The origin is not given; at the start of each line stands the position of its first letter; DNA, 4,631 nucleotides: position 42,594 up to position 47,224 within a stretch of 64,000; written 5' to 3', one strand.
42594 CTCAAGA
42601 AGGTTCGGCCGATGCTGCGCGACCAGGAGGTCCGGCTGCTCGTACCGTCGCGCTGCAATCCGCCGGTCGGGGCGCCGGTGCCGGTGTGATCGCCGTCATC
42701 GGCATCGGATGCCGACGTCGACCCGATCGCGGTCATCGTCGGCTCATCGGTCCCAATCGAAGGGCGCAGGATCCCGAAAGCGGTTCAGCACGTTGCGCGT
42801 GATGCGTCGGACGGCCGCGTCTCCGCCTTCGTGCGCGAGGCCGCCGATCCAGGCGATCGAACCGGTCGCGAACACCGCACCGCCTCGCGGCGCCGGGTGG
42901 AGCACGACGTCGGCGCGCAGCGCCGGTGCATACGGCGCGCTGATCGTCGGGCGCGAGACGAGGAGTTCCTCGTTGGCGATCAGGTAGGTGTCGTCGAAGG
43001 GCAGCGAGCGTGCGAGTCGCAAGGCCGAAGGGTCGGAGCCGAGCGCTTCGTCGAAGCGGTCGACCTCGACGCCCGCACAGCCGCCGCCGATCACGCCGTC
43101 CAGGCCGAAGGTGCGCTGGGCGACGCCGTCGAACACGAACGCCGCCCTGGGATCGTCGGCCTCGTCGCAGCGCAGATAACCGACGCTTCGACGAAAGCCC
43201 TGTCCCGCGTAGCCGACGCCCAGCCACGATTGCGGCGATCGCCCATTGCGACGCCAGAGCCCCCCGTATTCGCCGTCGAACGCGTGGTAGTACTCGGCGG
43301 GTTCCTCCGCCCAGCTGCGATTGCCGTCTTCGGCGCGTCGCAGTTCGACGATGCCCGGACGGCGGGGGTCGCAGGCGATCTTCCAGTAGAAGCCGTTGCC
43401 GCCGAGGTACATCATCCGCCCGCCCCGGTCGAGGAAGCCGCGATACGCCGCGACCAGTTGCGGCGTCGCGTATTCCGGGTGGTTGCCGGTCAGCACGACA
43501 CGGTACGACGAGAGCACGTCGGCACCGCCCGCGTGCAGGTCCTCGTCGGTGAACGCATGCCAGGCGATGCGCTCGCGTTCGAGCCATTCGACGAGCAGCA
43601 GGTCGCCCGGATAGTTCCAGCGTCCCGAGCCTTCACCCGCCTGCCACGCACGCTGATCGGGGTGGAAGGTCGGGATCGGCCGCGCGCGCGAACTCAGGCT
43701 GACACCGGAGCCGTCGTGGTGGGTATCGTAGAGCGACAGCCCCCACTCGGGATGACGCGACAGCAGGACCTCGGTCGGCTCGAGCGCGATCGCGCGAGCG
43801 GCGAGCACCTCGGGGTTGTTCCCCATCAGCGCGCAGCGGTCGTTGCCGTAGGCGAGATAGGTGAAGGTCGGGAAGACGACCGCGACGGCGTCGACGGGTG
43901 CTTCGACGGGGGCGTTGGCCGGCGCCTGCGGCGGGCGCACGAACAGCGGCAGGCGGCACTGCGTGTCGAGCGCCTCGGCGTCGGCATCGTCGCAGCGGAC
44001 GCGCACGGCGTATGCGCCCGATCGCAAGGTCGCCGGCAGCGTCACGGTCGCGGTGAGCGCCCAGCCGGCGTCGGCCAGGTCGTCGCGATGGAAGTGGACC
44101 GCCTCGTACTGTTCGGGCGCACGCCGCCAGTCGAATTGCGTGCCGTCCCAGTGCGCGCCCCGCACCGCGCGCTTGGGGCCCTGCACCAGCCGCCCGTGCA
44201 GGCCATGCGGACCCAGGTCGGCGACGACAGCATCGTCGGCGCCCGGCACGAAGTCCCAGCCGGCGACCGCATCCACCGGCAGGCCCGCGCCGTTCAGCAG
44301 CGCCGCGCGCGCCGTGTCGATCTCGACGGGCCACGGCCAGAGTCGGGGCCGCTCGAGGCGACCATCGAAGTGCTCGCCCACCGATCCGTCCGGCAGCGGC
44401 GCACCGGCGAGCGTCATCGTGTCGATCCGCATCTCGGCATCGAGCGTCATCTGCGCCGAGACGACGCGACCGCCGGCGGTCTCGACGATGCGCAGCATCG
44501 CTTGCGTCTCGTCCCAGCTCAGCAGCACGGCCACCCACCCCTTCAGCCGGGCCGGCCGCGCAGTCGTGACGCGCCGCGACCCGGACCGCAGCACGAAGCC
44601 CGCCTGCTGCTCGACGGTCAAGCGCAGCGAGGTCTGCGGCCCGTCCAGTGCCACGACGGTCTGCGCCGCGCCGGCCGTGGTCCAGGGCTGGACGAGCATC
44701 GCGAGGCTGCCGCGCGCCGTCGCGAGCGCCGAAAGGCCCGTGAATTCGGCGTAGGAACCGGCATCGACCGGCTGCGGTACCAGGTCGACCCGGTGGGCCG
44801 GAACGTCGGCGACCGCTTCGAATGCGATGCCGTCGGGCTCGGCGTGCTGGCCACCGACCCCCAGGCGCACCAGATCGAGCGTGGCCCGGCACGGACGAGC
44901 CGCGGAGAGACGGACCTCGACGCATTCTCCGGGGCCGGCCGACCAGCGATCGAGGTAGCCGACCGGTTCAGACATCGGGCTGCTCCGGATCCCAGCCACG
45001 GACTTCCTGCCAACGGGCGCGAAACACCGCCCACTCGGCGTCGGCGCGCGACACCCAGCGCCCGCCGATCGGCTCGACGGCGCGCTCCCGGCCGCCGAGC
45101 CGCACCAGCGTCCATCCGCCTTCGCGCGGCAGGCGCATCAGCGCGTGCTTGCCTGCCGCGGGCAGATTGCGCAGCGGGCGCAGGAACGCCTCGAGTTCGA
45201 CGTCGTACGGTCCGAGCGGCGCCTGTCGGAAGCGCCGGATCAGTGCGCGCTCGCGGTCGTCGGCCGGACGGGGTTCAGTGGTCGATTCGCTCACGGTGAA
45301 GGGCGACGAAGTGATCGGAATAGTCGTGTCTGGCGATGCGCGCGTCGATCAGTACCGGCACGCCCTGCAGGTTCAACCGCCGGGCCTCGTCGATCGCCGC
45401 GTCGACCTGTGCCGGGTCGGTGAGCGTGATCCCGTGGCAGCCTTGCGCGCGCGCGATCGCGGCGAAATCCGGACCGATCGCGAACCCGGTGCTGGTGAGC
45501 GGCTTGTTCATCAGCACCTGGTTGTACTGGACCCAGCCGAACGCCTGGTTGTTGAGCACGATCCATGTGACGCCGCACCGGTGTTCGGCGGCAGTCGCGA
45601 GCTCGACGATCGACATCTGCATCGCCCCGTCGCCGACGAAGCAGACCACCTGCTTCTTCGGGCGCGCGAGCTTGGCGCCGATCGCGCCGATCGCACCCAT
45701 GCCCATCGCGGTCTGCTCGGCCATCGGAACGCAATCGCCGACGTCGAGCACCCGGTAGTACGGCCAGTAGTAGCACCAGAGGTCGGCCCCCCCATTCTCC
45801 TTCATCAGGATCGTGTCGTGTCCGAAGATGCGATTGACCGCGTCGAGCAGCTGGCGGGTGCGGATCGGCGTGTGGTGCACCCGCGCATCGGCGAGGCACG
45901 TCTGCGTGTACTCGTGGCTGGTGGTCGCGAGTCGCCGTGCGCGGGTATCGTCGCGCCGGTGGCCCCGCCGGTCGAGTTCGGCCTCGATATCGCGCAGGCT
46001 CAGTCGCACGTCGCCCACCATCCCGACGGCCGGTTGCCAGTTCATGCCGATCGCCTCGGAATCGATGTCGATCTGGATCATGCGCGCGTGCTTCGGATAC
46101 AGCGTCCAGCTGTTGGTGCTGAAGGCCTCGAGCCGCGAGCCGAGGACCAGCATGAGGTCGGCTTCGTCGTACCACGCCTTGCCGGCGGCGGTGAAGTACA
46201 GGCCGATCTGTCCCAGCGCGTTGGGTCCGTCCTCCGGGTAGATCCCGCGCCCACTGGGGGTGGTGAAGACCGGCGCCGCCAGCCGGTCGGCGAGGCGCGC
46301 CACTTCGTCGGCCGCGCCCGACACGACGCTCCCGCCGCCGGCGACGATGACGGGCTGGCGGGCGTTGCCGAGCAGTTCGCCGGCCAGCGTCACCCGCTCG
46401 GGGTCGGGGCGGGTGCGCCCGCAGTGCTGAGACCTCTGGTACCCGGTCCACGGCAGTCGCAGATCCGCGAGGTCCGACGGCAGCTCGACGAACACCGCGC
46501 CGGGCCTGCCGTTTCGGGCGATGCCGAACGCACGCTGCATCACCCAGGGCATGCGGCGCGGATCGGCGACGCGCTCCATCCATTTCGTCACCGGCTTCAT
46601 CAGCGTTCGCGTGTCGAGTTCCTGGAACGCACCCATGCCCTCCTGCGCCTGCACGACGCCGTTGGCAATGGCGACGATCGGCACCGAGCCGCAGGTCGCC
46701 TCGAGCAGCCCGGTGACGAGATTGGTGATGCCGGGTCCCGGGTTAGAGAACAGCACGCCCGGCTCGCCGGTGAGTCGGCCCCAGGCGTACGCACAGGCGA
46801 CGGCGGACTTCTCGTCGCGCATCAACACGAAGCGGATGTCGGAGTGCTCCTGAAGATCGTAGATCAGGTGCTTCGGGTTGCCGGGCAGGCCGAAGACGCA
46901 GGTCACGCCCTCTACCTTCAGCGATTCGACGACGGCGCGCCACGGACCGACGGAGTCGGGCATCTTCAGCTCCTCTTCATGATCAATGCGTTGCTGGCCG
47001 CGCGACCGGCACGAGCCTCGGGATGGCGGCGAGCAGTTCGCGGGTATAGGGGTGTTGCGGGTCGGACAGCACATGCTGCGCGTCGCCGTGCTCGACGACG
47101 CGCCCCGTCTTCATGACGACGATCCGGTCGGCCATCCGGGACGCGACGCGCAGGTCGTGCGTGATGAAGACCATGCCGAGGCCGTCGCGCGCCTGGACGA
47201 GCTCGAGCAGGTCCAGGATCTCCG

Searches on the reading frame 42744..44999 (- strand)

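Call 59: search_protein_families(library=pfam, proteins=[window:42744-44999:-], max_evalue=0.00001)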
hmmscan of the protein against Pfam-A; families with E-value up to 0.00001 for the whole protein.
window:42744-44999:- (751 aa): 1 family
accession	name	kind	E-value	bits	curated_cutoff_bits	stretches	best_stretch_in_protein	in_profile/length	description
PF20254.3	DMFA2_C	-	2e-82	278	27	1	277-723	2-370/374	N,N-dimethylformamidase beta subunit-like, C-terminal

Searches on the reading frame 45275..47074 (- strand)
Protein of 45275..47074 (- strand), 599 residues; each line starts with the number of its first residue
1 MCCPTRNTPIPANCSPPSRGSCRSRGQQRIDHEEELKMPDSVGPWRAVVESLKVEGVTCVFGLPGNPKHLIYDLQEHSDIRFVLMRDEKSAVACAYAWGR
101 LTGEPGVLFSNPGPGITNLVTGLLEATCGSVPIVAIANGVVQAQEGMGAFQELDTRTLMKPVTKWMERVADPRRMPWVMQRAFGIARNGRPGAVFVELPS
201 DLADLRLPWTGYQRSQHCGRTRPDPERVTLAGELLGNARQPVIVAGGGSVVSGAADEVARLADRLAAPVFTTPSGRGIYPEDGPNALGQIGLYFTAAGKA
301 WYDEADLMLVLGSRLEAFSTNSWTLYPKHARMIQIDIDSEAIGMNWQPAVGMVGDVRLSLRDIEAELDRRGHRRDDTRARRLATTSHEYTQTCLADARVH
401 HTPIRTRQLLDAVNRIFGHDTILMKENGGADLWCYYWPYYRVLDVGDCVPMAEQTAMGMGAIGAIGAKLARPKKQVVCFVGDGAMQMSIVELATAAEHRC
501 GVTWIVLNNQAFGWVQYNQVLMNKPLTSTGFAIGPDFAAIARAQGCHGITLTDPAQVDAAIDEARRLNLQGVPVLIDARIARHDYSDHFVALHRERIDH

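Call 59: search_protein_families(library=pfam, proteins=[window:45275-47074:-], max_evalue=0.00001)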
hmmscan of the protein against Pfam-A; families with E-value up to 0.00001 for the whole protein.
window:45275-47074:- (599 aa): 3 families
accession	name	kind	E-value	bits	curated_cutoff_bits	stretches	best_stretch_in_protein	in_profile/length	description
PF00205.28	TPP_enzyme_M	-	1e-35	122.9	30.4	1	231-362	4-136/137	Thiamine pyrophosphate enzyme, central domain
PF02775.26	TPP_enzyme_C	-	5.4e-30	104.6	21.9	1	440-577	13-150/151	Thiamine pyrophosphate enzyme, C-terminal TPP binding domain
PF02776.23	TPP_enzyme_N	-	1.6e-26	92.8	26.8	1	47-155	6-116/119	Thiamine pyrophosphate enzyme, N-terminal TPP binding domain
